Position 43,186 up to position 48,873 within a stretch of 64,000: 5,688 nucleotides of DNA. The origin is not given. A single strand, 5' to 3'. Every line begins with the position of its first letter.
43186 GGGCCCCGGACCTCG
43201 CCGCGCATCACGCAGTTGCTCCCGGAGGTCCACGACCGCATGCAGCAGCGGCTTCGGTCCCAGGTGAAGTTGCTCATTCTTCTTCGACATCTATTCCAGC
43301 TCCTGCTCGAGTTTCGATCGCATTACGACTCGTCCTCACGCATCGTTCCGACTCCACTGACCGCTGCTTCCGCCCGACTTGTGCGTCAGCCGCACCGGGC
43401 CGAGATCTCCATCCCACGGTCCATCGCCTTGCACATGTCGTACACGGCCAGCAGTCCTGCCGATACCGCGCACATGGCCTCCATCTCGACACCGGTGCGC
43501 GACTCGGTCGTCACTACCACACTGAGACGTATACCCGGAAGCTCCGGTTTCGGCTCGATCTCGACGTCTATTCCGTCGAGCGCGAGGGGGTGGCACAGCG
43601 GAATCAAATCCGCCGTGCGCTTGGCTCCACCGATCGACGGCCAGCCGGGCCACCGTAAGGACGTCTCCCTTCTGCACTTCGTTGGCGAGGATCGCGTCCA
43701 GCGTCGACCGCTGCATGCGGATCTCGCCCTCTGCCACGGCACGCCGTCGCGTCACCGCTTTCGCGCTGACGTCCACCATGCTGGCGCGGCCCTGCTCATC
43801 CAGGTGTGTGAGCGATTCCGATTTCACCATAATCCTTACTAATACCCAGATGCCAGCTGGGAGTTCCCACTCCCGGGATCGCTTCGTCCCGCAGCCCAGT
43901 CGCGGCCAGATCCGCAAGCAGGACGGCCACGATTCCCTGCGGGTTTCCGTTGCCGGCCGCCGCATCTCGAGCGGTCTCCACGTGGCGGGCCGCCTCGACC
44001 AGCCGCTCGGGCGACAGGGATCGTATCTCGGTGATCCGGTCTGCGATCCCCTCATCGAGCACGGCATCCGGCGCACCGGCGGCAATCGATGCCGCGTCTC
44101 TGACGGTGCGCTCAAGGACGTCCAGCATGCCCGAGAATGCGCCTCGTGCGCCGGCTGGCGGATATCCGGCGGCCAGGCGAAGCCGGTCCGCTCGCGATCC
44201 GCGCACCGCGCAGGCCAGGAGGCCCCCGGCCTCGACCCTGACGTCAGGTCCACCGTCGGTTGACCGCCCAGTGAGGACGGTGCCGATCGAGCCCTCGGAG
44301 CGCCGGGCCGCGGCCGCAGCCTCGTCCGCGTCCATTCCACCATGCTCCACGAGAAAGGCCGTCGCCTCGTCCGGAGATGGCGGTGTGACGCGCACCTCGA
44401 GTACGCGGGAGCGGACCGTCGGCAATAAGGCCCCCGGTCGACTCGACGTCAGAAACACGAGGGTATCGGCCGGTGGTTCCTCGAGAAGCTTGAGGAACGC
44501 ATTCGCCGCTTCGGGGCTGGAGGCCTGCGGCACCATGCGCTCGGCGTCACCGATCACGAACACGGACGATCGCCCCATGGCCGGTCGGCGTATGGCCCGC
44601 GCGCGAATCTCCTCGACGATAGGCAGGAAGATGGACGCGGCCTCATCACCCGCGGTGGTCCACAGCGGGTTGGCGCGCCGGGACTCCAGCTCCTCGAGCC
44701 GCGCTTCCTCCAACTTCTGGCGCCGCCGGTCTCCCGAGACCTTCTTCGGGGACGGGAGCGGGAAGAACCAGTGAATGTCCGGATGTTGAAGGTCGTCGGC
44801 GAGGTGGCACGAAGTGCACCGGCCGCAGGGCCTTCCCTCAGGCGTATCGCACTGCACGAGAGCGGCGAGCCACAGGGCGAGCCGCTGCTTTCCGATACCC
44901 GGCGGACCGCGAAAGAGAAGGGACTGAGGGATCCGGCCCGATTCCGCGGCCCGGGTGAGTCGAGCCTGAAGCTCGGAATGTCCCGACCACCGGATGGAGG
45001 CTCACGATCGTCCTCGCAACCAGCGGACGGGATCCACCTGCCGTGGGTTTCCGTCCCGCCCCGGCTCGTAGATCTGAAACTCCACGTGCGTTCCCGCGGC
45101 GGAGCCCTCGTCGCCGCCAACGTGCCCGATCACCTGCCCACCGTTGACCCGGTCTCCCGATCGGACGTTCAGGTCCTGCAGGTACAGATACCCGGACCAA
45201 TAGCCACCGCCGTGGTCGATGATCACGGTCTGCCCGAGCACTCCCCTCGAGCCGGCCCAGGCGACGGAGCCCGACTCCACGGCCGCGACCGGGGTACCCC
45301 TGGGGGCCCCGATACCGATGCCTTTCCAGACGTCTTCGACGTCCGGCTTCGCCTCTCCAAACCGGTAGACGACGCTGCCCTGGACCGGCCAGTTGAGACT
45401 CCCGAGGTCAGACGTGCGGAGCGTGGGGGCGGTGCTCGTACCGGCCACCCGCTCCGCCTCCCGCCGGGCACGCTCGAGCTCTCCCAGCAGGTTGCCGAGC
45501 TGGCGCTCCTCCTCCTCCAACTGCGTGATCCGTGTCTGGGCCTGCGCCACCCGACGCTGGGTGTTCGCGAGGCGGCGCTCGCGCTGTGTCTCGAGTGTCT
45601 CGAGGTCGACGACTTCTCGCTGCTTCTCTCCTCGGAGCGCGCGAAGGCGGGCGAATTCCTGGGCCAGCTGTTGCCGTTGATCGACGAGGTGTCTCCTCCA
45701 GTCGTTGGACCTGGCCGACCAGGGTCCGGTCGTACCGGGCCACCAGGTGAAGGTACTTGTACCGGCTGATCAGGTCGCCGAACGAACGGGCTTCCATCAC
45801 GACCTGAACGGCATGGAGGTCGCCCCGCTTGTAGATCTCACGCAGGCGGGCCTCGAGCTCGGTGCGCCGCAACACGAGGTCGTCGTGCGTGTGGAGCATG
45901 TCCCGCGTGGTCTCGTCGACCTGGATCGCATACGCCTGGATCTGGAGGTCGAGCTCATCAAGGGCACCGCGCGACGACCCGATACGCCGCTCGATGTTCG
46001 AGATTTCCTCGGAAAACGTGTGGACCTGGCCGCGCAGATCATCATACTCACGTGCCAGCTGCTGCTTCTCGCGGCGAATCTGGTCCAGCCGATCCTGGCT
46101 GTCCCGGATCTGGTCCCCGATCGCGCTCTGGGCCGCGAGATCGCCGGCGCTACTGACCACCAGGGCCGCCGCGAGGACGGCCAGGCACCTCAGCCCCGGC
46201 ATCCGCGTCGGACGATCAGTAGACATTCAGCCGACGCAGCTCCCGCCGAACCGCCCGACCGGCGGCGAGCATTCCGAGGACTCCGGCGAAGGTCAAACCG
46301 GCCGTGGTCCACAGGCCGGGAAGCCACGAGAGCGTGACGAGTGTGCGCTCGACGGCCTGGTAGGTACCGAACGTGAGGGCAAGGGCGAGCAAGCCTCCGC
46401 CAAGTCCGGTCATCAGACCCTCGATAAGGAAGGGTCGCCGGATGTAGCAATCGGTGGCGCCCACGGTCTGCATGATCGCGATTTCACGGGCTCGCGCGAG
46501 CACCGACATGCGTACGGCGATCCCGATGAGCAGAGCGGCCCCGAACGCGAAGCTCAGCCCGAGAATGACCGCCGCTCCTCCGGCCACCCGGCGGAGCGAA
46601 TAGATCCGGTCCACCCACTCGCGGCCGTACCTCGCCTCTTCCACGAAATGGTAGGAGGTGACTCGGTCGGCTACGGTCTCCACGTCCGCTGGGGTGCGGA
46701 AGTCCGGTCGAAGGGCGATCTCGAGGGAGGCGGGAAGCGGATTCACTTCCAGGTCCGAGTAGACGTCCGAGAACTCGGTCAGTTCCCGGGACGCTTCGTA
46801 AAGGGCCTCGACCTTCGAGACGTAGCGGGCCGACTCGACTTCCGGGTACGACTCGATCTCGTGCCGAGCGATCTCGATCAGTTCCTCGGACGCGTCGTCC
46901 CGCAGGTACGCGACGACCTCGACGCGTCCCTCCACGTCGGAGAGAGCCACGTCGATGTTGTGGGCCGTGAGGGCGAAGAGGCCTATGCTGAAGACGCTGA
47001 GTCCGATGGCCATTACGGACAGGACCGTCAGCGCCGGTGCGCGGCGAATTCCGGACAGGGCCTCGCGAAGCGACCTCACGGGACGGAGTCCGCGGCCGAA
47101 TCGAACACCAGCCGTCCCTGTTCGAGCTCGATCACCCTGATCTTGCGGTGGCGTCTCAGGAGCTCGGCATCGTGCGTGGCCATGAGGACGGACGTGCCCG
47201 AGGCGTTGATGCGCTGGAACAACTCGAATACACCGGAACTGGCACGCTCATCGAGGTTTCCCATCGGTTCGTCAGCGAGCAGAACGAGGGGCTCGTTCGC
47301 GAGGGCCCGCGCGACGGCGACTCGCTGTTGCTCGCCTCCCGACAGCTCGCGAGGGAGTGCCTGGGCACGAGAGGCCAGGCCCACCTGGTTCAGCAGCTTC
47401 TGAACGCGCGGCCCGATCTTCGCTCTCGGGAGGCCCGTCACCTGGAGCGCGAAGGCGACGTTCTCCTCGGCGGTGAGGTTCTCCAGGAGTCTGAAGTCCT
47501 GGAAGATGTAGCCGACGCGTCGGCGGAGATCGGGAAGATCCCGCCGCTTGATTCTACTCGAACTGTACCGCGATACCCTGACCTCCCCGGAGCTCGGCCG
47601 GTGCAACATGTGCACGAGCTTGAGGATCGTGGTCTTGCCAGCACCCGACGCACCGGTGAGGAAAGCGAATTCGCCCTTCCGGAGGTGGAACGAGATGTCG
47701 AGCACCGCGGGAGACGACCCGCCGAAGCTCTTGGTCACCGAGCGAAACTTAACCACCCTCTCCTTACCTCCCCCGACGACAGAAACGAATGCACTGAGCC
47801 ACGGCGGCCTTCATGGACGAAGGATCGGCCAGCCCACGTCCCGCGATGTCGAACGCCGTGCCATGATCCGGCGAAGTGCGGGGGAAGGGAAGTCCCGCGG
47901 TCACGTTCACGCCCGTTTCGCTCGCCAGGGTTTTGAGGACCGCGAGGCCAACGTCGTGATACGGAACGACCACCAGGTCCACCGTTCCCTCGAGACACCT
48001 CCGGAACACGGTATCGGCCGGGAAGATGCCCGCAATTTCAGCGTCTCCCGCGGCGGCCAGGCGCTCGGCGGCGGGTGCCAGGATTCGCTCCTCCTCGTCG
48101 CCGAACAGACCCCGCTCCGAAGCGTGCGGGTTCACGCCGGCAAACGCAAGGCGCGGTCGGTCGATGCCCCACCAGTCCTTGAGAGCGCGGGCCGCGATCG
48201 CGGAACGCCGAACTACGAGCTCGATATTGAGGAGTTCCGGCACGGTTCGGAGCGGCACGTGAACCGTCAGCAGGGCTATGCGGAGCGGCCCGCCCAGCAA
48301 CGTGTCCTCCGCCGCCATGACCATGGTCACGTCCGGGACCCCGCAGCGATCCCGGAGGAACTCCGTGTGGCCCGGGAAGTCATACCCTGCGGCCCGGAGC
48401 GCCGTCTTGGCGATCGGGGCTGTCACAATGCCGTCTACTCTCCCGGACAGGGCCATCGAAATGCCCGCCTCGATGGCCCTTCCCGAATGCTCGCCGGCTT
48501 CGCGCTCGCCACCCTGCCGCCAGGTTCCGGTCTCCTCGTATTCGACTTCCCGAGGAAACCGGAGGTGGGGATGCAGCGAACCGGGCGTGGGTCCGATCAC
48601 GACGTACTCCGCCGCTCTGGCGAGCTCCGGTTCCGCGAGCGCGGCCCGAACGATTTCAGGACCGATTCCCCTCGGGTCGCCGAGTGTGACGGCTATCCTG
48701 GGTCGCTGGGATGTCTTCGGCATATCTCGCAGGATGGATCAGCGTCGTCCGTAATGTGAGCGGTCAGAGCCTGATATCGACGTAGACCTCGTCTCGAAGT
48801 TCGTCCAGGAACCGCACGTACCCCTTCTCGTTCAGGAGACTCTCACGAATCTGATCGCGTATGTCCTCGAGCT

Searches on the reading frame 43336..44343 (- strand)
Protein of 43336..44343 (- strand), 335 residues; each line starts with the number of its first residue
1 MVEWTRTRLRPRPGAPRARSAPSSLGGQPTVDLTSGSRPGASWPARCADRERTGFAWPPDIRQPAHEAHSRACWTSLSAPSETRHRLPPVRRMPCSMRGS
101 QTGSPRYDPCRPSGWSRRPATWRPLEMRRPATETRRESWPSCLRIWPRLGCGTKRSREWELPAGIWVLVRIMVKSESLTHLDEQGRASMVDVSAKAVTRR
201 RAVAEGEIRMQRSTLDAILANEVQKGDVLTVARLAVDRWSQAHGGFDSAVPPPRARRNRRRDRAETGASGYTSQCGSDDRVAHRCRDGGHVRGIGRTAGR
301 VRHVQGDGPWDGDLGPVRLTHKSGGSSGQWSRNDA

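Call 12: search_protein_families(library=pfam, proteins=[window:43336-44343:-], max_evalue=0.001)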
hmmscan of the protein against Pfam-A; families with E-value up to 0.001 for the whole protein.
window:43336-44343:- (335 aa): 1 family
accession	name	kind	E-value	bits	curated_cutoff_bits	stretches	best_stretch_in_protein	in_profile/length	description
PF01967.27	MoaC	-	9.6e-13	48.8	27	1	189-235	1-47/136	MoaC family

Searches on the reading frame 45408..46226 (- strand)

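Call 12: search_protein_families(library=pfam, proteins=[window:45408-46226:-], max_evalue=0.001)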
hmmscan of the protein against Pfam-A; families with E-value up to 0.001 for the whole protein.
window:45408-46226:- (272 aa): 2 families
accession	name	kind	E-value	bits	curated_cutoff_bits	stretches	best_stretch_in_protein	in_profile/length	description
PF24568.1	CC_PcsB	-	6e-08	32.9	27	1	119-174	10-66/75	Peptidoglycan hydrolase PcsB, coiled-coil domain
PF11932.13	DUF3450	-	1.5e-05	24.9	32.6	1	14-117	6-109/241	Protein of unknown function (DUF3450)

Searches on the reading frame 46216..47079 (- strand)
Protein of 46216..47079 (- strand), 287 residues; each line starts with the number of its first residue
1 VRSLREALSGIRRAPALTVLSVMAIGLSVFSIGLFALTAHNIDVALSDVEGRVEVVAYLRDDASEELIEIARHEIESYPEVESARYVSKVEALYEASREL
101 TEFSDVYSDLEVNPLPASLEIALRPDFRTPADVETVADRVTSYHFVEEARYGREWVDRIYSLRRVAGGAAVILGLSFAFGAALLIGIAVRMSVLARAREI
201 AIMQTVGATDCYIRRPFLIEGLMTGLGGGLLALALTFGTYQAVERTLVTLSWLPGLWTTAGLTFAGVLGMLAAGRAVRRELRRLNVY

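Call 12: search_protein_families(library=pfam, proteins=[window:46216-47079:-], max_evalue=0.001)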
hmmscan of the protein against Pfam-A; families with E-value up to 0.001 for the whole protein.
window:46216-47079:- (287 aa): 2 families
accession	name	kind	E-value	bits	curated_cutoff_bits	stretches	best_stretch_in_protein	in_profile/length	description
PF18075.7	FtsX_ECD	-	2e-14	54.4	23.5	1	53-148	1-95/96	FtsX extracellular domain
PF02687.27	FtsX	-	2.4e-09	37.7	25.5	1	172-279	2-117/120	FtsX-like permease C-terminal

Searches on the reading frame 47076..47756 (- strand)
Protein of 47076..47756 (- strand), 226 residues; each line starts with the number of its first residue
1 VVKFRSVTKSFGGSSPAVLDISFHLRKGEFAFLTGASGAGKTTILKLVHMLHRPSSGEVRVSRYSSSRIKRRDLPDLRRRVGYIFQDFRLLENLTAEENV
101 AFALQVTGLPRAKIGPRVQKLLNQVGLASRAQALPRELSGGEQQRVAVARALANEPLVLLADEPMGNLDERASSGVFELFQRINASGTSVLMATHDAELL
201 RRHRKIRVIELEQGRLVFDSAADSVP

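Call 12: search_protein_families(library=pfam, proteins=[window:47076-47756:-], max_evalue=0.001)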
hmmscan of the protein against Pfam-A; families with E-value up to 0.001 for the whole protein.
window:47076-47756:- (226 aa): 5 families
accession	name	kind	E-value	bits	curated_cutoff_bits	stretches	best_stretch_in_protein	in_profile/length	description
PF00005.33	ABC_tran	-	7.2e-33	114.5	25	1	20-165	3-136/137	ABC transporter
PF13304.12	AAA_21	-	3.9e-08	34.2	27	1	30-97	1-67/304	AAA domain, putative AbiEii toxin, Type IV TA system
PF02463.25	SMC_N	-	0.00013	21.9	40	1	28-210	24-212/220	RecF/RecN/SMC N terminal domain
PF13401.12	AAA_22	-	0.00029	21.6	27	1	29-68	6-48/130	AAA domain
PF13191.12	AAA_16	-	0.00079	20.4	32.6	0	28-163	24-140/167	AAA ATPase domain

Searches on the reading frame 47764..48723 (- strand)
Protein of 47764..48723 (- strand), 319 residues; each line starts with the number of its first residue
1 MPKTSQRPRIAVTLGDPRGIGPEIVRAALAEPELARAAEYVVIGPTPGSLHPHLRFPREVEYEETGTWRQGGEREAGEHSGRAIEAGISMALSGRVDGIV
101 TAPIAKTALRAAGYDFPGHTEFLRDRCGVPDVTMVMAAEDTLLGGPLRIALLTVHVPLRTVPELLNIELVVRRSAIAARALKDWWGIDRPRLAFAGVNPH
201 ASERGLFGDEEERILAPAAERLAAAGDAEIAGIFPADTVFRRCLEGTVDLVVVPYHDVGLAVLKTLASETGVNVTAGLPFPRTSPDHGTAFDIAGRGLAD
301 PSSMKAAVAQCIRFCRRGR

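Call 12: search_protein_families(library=pfam, proteins=[window:47764-48723:-], max_evalue=0.001)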
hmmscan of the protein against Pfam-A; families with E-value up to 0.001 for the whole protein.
window:47764-48723:- (319 aa): 1 family
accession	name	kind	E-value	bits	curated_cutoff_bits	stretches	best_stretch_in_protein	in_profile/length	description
PF04166.17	PdxA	-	1.5e-82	277.7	27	1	73-310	55-285/286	Pyridoxal phosphate biosynthetic protein PdxA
